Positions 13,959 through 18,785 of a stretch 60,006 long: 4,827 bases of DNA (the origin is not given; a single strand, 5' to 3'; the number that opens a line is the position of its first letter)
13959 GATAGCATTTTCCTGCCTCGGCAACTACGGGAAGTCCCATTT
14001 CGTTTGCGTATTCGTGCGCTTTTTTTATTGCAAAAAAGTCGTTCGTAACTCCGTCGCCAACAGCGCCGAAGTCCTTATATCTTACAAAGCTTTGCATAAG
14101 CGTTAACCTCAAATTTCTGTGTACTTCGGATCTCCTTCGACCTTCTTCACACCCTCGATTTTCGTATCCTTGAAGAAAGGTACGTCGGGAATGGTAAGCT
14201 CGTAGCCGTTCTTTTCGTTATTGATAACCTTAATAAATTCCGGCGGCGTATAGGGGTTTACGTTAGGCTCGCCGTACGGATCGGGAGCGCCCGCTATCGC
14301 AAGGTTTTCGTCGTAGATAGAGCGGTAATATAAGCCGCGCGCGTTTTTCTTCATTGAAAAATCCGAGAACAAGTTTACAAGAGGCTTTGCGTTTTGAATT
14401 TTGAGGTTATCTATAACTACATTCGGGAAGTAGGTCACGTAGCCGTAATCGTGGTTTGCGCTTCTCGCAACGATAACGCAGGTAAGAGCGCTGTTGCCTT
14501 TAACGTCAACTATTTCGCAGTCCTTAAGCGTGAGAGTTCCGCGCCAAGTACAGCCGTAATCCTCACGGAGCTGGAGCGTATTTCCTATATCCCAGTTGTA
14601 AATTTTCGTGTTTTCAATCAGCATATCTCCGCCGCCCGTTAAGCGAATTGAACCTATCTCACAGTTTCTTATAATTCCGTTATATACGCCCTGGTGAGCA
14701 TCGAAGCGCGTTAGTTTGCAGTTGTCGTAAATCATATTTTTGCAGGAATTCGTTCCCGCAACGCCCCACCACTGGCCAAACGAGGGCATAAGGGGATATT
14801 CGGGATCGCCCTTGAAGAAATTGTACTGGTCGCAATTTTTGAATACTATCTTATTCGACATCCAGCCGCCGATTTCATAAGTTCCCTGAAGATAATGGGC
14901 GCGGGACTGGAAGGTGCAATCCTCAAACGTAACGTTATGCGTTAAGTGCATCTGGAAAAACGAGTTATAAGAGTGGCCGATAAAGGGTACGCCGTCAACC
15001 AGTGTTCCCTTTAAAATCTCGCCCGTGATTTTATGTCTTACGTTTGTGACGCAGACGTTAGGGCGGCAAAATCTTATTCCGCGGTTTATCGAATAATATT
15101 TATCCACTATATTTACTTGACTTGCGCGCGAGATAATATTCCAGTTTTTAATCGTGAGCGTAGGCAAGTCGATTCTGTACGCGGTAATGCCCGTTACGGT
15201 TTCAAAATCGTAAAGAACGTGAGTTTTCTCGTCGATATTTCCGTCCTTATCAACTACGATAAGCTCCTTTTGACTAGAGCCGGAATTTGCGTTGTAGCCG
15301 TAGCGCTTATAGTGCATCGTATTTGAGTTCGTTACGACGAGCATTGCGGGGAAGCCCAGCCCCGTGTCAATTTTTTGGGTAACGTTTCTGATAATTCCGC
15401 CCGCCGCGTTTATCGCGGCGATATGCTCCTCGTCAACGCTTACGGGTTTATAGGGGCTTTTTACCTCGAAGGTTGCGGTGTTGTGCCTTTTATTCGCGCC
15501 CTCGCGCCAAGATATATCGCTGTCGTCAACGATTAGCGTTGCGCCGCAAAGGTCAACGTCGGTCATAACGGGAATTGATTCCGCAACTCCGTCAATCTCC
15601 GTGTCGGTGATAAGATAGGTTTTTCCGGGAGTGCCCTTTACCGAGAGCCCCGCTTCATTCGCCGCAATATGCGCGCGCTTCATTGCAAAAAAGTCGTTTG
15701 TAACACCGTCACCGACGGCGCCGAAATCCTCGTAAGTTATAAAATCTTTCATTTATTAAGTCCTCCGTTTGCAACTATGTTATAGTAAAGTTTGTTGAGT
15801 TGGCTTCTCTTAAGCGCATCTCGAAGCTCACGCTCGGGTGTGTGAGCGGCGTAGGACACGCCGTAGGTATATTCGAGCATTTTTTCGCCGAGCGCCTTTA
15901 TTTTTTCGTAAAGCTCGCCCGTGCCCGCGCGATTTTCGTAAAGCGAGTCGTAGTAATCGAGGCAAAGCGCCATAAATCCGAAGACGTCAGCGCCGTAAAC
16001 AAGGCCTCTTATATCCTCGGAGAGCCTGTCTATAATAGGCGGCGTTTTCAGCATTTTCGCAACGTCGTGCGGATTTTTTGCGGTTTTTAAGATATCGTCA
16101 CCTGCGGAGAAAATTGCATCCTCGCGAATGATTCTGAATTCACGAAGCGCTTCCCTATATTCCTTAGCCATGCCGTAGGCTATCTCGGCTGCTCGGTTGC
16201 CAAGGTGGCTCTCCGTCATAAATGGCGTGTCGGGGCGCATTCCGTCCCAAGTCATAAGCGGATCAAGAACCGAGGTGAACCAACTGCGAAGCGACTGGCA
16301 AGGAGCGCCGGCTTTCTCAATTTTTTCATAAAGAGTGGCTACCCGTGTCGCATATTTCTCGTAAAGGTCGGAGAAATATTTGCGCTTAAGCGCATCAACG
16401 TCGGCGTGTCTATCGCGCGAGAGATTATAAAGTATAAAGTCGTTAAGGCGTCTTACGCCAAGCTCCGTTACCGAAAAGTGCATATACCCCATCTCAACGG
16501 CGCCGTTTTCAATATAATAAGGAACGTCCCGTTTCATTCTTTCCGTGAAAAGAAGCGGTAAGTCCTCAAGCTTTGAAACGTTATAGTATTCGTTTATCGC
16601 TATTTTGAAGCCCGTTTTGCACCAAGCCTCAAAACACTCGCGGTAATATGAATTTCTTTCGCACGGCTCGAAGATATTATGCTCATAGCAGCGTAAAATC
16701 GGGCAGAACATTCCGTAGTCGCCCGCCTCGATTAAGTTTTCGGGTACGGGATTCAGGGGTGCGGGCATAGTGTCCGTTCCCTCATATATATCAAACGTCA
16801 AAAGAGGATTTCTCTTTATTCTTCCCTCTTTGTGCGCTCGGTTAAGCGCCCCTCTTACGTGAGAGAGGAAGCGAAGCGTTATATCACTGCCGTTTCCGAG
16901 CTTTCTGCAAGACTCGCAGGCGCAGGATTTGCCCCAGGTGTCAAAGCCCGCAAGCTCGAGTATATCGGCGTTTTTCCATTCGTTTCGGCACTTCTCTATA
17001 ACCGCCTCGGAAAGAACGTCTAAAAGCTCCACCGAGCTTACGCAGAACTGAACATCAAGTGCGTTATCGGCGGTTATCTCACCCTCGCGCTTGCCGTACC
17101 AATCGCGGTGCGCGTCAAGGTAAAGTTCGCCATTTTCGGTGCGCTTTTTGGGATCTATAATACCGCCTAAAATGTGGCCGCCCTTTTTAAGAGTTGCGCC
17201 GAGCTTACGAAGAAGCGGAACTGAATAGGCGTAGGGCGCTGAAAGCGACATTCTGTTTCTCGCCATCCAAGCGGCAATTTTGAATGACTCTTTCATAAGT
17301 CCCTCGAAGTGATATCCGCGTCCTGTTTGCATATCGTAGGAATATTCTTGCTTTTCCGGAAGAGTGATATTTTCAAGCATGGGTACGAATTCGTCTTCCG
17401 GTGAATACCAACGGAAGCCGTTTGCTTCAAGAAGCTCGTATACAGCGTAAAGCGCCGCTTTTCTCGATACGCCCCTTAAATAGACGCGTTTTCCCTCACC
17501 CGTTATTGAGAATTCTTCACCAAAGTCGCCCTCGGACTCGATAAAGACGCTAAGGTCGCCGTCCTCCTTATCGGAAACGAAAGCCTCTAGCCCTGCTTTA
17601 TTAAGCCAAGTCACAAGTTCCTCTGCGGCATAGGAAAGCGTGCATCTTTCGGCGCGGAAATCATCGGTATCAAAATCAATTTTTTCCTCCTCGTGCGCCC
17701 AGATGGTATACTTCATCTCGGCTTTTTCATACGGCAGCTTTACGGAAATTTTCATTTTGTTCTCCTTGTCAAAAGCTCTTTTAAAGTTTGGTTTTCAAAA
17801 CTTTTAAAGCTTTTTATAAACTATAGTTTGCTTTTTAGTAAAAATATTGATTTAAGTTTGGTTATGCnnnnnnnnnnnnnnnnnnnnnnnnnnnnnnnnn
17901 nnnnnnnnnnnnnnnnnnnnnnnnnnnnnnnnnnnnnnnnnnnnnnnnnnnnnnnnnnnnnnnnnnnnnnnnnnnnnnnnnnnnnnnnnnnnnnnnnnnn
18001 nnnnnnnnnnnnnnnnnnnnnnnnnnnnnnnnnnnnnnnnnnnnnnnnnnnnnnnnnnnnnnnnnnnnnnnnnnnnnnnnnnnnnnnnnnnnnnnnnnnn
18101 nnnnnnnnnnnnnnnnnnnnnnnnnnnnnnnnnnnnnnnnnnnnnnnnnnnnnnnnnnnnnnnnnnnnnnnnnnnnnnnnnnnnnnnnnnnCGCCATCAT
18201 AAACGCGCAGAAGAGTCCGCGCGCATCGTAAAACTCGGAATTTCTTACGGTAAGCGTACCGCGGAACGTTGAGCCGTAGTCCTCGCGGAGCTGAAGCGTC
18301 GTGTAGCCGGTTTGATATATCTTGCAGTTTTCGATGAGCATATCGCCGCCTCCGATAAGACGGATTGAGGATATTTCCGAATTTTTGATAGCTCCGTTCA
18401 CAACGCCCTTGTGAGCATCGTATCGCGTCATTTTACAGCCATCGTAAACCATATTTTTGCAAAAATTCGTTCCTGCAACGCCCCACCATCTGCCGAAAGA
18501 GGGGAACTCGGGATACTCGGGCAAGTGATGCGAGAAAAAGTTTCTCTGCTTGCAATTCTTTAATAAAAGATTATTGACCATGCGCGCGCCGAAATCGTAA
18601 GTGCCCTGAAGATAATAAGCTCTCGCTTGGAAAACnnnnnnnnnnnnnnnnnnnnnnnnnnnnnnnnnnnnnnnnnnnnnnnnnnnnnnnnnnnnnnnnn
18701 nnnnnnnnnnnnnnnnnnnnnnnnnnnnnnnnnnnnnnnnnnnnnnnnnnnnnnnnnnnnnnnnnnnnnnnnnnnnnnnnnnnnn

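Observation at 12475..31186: Six-member paralogous radiation of beta-helix proteins (five without signal peptides, one lipoprotein) forming the core of a transporter-less glycan-type locus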

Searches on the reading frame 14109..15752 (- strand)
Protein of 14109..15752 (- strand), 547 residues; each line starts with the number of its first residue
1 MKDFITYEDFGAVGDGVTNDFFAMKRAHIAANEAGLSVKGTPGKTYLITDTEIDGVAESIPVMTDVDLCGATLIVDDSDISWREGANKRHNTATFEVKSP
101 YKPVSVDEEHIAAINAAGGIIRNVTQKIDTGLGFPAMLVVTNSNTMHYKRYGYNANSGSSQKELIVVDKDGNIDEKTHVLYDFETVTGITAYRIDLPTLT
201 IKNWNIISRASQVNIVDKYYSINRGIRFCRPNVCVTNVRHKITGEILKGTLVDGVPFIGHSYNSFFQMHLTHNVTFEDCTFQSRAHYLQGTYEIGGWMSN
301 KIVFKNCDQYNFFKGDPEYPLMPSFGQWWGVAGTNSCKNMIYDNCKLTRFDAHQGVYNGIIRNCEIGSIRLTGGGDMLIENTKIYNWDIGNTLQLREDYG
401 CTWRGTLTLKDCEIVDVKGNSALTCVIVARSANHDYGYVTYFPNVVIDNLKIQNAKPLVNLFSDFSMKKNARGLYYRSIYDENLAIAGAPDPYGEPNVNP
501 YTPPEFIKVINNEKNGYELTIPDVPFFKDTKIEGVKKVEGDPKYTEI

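Call 5: search_protein_families(library=pfam, proteins=[window:14109-15752:-], max_evalue=0.1)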
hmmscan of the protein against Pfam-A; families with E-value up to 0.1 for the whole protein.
window:14109-15752:- (547 aa): 1 family
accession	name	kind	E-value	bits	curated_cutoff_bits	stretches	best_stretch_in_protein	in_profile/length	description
PF13528.12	Glyco_trans_1_3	-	0.094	12.3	25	0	179-211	99-131/322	Glycosyl transferase family 1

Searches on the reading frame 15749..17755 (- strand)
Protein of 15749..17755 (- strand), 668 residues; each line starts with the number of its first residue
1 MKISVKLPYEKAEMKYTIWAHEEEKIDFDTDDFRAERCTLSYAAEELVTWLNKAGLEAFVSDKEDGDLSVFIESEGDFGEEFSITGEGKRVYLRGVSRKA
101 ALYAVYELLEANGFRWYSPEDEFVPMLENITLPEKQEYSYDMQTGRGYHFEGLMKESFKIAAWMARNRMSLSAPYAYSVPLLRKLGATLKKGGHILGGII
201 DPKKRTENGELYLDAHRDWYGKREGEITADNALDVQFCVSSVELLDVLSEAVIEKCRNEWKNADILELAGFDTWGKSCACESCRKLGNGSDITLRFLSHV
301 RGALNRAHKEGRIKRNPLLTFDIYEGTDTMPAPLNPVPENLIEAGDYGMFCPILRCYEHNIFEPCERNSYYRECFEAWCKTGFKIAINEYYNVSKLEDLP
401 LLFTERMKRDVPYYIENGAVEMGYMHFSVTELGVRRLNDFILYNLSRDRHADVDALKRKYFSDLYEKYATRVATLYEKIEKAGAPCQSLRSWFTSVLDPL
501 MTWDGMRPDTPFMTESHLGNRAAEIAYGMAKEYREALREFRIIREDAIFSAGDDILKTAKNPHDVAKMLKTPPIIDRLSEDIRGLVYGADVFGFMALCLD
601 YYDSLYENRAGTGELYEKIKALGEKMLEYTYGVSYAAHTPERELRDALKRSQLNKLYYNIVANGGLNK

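Call 6: search_protein_families(library=pfam, proteins=[window:15749-17755:-], max_evalue=0.01)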
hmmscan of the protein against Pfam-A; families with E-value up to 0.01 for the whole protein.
window:15749-17755:- (668 aa): 1 family
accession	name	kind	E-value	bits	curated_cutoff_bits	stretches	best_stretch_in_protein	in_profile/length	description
PF16126.11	DUF4838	-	2.7e-12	46.9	26.6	1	116-473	1-321/325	Domain of unknown function (DUF4838)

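Call 16: search_protein_families(library=ncbifam, proteins=[window:15749-17755:-], max_evalue=0.01)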
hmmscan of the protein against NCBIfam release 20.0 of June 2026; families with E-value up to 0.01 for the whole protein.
window:15749-17755:- (668 aa): 0 families

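Call 22: search_solved_structures(query=window:15749-17755:-, max_evalue=1)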
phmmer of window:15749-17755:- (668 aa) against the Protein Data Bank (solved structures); distinct sequences matched with E-value up to 1: 0.

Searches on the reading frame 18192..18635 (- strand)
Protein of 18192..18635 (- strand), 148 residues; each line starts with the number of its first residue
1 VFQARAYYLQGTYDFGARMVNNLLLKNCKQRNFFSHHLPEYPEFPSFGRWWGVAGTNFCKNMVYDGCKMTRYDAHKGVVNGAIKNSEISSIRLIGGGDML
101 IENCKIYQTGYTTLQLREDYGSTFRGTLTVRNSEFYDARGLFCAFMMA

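Call 62: search_solved_structures(query=A4, max_evalue=10, show_alignments=4)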
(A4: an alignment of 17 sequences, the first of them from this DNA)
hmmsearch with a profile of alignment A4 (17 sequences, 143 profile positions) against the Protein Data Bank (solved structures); distinct sequences matched with E-value up to 10: 3.
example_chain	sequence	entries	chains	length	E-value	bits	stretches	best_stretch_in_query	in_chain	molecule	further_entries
8x8m_A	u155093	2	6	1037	1e-14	57.9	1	23-133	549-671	Probable tail spike protein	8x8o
9qez_D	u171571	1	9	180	0.055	16.6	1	73-100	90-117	Carbonic anhydrase mutant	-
9qev_A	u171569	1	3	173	0.082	16.1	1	73-100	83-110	Carbonic anhydrase, family 3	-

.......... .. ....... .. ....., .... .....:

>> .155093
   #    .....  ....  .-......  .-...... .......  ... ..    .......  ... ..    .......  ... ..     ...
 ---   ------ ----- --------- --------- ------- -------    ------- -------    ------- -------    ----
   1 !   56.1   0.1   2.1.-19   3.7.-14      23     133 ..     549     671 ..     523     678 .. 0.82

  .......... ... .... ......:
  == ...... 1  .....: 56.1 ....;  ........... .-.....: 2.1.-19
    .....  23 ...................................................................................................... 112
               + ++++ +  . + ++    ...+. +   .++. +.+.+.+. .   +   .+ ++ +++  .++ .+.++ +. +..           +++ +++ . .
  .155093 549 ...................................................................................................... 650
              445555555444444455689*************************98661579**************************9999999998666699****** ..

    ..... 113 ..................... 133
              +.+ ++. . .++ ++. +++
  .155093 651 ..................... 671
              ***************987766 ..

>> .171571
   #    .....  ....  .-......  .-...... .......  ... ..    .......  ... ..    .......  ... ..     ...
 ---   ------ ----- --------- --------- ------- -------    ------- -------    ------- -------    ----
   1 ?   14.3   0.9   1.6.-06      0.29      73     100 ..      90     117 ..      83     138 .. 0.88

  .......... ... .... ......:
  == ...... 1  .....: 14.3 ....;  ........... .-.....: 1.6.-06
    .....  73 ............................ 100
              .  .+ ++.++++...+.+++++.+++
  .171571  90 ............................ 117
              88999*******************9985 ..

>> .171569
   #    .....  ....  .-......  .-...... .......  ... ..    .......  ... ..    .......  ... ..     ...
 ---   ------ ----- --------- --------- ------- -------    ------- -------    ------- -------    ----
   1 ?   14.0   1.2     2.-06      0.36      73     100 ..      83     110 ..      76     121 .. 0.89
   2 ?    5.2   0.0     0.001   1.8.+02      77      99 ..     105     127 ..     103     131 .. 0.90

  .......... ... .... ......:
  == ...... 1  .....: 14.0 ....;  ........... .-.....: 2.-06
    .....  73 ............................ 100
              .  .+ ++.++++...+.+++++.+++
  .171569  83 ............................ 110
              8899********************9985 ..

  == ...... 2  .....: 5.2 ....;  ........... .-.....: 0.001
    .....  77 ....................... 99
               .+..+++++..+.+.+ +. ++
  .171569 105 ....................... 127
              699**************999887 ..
